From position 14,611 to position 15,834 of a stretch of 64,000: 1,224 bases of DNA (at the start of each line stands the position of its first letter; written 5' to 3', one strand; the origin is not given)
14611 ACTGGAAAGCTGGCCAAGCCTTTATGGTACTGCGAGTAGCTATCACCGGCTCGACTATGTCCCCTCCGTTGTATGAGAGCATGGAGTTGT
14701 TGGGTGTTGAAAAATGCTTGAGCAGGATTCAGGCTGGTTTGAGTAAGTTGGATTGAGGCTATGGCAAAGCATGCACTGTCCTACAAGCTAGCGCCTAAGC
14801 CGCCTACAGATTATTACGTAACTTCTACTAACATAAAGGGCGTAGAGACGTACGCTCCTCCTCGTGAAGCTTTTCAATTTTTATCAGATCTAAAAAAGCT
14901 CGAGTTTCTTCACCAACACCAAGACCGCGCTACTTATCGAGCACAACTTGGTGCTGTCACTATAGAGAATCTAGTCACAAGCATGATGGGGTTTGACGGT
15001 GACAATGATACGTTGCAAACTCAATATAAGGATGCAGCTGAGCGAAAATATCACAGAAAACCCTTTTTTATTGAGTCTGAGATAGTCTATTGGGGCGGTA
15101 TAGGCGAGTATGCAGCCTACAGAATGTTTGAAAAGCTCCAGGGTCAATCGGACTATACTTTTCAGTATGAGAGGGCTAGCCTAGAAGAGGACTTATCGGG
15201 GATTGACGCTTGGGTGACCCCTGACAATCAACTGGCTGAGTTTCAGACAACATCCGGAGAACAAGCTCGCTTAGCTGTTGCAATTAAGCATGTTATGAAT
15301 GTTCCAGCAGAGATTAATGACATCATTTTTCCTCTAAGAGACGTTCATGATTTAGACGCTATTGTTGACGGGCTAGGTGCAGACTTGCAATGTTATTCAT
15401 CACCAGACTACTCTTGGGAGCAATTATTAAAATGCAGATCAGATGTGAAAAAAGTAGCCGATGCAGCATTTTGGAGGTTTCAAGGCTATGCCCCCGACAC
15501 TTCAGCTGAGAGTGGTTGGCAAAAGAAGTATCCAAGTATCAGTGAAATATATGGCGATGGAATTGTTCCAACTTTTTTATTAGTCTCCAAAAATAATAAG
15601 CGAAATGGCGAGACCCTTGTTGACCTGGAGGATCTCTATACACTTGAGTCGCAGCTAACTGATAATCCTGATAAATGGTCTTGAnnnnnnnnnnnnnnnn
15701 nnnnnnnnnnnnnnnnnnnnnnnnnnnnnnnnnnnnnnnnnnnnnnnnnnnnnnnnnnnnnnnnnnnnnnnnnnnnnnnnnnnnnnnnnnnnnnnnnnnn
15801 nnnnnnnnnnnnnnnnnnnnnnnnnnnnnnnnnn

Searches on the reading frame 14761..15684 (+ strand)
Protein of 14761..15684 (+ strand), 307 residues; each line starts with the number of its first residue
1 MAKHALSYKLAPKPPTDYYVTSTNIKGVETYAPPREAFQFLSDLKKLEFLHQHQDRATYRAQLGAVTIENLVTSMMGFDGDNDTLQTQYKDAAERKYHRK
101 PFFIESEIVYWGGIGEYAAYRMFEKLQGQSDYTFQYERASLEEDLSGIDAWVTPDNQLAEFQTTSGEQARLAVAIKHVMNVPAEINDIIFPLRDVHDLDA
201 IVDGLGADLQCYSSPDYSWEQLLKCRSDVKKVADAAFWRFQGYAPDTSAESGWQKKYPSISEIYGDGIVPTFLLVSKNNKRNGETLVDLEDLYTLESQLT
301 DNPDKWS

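Call 3: search_protein_families(library=pfam, proteins=[window:14761-15684:+], max_evalue=1)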
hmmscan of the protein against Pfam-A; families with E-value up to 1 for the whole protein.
window:14761-15684:+ (307 aa): 2 families
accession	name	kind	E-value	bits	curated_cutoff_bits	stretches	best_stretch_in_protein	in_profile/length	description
PF19161.5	DUF5843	-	0.048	13.5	25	1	92-182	35-118/196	Family of unknown function (DUF5843)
PF13774.12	Longin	-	0.14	12.5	26.2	1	32-59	43-69/84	Regulated-SNARE-like domain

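Call 4: search_protein_families(library=phrogs, proteins=[window:14761-15684:+], max_evalue=1)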
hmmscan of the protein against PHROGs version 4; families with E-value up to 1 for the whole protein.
window:14761-15684:+ (307 aa): 0 families

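Call 12: list_cluster_members(proteins=[window:14761-15684:+, window:15742-16086:+, window:16197-16436:-, window:16197-16454:-, window:16713-17003:+, window:17150-17773:+, window:17857-19182:-])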
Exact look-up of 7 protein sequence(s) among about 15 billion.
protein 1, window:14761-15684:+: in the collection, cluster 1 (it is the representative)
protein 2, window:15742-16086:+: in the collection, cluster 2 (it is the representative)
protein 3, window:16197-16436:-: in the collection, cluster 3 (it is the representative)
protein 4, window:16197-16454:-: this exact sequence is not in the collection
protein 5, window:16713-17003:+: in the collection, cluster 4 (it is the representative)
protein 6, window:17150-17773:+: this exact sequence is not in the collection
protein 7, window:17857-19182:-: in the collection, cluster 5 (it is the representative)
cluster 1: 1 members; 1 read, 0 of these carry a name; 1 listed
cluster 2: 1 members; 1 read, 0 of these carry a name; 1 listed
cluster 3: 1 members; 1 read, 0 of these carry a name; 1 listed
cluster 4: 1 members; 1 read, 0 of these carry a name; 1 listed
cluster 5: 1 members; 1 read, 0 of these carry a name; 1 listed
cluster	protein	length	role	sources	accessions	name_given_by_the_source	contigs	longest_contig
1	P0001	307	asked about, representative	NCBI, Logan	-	-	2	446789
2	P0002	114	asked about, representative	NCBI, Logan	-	-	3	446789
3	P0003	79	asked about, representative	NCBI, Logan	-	-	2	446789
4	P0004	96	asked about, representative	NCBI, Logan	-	-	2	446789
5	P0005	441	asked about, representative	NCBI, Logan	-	-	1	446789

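Call 22: find_encoding_contigs(protein=P0002, flank=10000, max_places=6)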
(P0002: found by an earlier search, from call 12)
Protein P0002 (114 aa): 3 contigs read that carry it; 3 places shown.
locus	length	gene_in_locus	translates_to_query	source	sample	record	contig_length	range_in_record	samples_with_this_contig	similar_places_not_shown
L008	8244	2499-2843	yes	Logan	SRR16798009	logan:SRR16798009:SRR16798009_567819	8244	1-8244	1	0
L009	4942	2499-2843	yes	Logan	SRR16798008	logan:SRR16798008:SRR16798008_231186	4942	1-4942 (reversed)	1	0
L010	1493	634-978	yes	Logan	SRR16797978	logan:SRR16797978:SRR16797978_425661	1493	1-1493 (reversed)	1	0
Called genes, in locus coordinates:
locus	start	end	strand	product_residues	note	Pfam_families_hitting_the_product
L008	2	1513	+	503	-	?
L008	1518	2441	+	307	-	-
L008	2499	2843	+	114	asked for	-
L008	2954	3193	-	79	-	-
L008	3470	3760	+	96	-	-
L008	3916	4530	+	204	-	-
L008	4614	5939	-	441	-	PF01336:tRNA_anti-codon, PF00152:tRNA-synt_2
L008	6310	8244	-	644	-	?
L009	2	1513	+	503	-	?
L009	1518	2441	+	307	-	-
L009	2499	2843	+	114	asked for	-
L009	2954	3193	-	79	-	-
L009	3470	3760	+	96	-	-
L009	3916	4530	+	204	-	-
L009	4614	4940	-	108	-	?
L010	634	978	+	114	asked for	-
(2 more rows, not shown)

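Call 24: search_protein_families(library=ncbifam, proteins=[window:14761-15684:+], max_evalue=1)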
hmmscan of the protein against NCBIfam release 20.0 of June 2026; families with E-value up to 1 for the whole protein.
window:14761-15684:+ (307 aa): 0 families

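Call 25: search_protein_families(library=padloc, proteins=[window:14761-15684:+], max_evalue=1)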
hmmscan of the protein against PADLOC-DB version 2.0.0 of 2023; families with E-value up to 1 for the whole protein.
window:14761-15684:+ (307 aa): 0 families

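Call 38: predict_structure(protein=window:14761-15684:+)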
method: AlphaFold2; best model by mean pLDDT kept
length: 307 residues; sequences in the alignment: 1
mean_pLDDT: 33.5   pTM: 0.29
mean pLDDT of the five models: 33.5, 29.8, 29.4, 28.8, 28.5
residues with pLDDT >= 90: 0; 70-90: 0; 50-70: 30; < 50: 277
segments of 3 or more residues with pLDDT < 50: 1-198, 212-216, 239-307
pLDDT, mean of each block of 10 residues (from residue 1): 28 27 24 30 33 35 33 31 36 29 22 27 28 22 26 26 27 24 27 40 55 47 52 53 41 41 35 33 36 35 34
secondary structure, 60 per line:
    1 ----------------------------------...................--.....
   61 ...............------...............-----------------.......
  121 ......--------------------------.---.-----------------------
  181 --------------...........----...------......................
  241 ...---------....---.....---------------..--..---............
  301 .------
elements in order: H35-53 H56-75 H82-96 H114-126 H195-205 H219-243 H253-256 H260-264 H289-301

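Call 47: search_solved_structures(query=window:14761-15684:+, max_evalue=10)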
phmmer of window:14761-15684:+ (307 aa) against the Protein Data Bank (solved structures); distinct sequences matched with E-value up to 10: 4.
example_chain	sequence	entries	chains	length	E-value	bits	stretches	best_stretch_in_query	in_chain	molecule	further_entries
6tmg_n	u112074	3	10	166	0.021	17.3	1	169-222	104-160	ATPTG9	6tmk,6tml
7k0i_B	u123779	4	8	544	0.22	13.9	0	46-100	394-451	Serine palmitoyltransferase 2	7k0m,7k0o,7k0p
6m4n_B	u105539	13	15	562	0.23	13.8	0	46-100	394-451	Serine palmitoyltransferase 2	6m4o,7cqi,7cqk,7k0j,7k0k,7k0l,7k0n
6s6b_A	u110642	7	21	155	0.89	11.9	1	257-299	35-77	CRISPR-associated protein, Cmr5 family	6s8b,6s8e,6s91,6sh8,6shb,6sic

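Call 52: search_protein_representatives(protein=window:14761-15684:+)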
Query: 307 residues. Proteins with E-value up to 0.001 (for the whole library): 4; up to 1e-10: 3; up to 1e-30: 1. The best 4 are listed.
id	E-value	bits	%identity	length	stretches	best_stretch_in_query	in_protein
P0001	4.4e-208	705.8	100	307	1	1-307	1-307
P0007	2.0e-13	66.6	29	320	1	48-307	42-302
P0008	1.7e-11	60.3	27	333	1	37-307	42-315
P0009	8.8e-04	35.0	34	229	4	5-38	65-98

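Call 54: list_cluster_members(proteins=[P0007, P0008, P0009])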
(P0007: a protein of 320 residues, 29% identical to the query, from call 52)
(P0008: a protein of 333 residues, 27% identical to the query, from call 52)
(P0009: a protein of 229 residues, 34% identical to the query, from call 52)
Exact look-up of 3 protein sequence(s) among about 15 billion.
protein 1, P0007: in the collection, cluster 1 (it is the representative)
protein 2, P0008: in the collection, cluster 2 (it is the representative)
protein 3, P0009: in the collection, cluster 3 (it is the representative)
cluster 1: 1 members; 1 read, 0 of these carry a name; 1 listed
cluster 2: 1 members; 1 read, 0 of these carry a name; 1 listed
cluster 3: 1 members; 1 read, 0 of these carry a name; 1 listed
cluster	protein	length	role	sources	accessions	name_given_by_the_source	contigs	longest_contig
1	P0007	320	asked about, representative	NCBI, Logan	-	-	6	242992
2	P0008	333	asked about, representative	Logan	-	-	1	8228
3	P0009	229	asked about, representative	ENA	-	-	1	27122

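Call 55: find_encoding_contigs(protein=P0007, flank=8000)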
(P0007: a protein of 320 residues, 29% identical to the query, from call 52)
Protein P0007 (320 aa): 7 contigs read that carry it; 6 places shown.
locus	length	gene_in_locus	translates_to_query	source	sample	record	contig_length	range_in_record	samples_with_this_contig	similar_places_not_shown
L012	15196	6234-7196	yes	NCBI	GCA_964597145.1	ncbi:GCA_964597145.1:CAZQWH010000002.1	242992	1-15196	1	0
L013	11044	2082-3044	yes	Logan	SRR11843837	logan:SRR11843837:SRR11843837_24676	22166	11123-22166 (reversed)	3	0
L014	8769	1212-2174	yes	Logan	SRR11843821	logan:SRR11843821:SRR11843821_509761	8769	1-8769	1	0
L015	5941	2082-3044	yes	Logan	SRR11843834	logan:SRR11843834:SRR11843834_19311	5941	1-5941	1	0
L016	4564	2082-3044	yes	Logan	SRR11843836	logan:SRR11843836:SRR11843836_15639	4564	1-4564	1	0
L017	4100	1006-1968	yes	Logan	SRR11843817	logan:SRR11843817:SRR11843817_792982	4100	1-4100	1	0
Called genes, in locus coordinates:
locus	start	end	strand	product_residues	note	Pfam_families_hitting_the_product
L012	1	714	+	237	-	?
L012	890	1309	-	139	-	PF01641:SelR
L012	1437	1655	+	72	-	-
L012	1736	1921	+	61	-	-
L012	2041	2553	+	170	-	-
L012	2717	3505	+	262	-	PF02578:Cu-oxidase_4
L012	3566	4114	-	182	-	PF01625:PMSR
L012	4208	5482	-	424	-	PF18854:baeRF_family10 (weak)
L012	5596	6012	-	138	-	-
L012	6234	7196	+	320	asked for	-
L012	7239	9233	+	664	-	PF10060:DUF2298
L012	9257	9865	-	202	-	PF05635:23S_rRNA_IVP (weak)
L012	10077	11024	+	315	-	-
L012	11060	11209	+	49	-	-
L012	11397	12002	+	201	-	PF00081:Sod_Fe_N, PF02777:Sod_Fe_C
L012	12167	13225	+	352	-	PF24514:SpaA_4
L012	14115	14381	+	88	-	-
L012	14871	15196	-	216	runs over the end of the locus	PF04203:Sortase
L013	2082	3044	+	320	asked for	-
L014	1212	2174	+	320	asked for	-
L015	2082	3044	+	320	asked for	-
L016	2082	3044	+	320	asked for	-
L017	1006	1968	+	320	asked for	-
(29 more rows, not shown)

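Call 57: search_solved_structures(query=A1, max_evalue=10)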
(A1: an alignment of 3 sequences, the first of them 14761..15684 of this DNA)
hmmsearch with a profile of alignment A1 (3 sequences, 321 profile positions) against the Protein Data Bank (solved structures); distinct sequences matched with E-value up to 10: 1.
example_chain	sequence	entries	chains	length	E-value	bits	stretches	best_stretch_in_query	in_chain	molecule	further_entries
8fjg_A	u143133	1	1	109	0.24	14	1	189-255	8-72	H12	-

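Call 58: search_protein_families(library=pfam, alignment_id=A1, max_evalue=5)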
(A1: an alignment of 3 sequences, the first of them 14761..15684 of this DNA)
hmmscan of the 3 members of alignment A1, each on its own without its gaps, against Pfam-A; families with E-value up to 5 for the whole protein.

A. member 1, window:14761-15684:+ (307 aa): 2 families
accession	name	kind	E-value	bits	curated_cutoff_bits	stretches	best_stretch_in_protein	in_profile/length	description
PF19161.5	DUF5843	-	0.048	13.5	25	1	92-182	35-118/196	Family of unknown function (DUF5843)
PF13774.12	Longin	-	0.14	12.5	26.2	1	32-59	43-69/84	Regulated-SNARE-like domain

B. families by the number of members that match (of 3 scanned): 5 families
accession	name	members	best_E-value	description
PF23812.1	Phage_TAC_18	1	0.03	Phage tail assembly chaperone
PF19161.5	DUF5843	1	0.048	Family of unknown function (DUF5843)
PF08727.16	P3A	1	0.11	Poliovirus 3A protein like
PF19259.5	Ty3_capsid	1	0.13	Ty3 transposon capsid-like protein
PF13774.12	Longin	1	0.14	Regulated-SNARE-like domain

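Call 59: find_encoding_contigs(protein=P0008, flank=8000)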
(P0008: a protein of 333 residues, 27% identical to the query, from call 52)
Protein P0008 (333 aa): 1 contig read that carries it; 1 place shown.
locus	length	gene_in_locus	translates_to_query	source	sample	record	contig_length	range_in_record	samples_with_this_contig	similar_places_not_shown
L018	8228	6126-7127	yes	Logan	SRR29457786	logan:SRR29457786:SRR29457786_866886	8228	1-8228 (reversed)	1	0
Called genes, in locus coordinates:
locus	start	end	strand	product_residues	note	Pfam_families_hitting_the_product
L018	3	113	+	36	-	?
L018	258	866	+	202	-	-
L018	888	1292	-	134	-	PF01641:SelR, PF01907:Ribosomal_L37e (faint), PF24046:At4g08330 (faint)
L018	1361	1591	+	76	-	-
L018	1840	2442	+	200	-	-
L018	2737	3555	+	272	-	PF02578:Cu-oxidase_4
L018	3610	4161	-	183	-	PF01625:PMSR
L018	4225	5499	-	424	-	PF18854:baeRF_family10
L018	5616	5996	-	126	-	-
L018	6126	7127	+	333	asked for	-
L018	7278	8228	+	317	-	?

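Call 66: find_related_loci(query=A1, collection=viral_contigs, flank=5000)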
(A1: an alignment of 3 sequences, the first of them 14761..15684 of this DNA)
Query A1 (307 aa) in viral_contigs; peptide patterns used: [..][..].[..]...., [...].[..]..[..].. (x = any residue, [..] = any of these).
47 stretches matched a pattern, but none encodes a relative of the query by tblastn (E <= 1e-3).

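Call 104: search_protein_families(library=pfam, proteins=[L012:5596-6012:-], max_evalue=0.01)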
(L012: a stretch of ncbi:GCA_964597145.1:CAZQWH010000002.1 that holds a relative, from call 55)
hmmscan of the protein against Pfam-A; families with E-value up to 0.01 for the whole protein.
L012:5596-6012:- (138 aa): 0 families
